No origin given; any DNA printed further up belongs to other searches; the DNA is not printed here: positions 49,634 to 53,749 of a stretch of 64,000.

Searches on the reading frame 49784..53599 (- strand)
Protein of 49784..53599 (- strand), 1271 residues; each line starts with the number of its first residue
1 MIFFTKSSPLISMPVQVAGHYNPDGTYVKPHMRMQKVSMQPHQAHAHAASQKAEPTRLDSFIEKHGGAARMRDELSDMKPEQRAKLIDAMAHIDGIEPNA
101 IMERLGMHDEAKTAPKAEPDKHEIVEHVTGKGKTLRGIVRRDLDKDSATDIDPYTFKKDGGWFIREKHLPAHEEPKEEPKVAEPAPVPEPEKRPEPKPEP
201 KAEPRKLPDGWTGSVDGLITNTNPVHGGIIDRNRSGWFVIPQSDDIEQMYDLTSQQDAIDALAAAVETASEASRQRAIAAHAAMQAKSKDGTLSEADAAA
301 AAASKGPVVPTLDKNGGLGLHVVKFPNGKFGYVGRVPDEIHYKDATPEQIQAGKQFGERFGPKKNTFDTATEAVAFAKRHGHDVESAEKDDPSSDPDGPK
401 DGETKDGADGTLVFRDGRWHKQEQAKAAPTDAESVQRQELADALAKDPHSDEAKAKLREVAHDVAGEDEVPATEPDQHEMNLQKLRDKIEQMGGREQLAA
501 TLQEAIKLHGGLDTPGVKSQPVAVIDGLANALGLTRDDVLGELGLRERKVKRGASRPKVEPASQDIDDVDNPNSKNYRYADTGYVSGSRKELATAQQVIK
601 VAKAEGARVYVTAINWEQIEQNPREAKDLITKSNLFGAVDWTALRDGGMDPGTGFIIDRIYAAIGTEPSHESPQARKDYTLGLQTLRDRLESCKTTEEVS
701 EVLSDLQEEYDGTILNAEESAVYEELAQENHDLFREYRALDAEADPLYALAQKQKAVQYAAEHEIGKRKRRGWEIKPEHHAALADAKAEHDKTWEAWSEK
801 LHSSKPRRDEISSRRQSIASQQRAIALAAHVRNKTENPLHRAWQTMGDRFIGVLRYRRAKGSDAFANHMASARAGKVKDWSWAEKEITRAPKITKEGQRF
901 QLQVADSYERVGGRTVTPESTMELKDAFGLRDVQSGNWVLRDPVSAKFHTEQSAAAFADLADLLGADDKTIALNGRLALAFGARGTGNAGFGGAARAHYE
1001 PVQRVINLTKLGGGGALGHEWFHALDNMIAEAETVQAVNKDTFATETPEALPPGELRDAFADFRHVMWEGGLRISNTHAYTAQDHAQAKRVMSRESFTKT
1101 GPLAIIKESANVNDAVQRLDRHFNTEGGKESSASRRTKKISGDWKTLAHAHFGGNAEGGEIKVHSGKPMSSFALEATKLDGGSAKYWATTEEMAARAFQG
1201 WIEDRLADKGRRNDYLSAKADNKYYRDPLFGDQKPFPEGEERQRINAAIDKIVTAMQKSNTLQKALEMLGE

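Call 14: search_protein_families(library=phrogs, proteins=[window:49784-53599:-], max_evalue=0.00001)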
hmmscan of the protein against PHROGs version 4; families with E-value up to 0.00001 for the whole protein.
window:49784-53599:- (1271 aa): 4 families
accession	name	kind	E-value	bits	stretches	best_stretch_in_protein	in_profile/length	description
phrog_29900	-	unknown function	1.2e-85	289.1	2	876-1264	270-664/1028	-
phrog_18947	-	unknown function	6.8e-36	124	2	878-1035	1219-1369/1537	-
phrog_616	-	unknown function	1e-29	103.2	1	903-1032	1175-1297/2793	-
phrog_30335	-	unknown function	3.3e-20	71.8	2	924-1033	1214-1317/2900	-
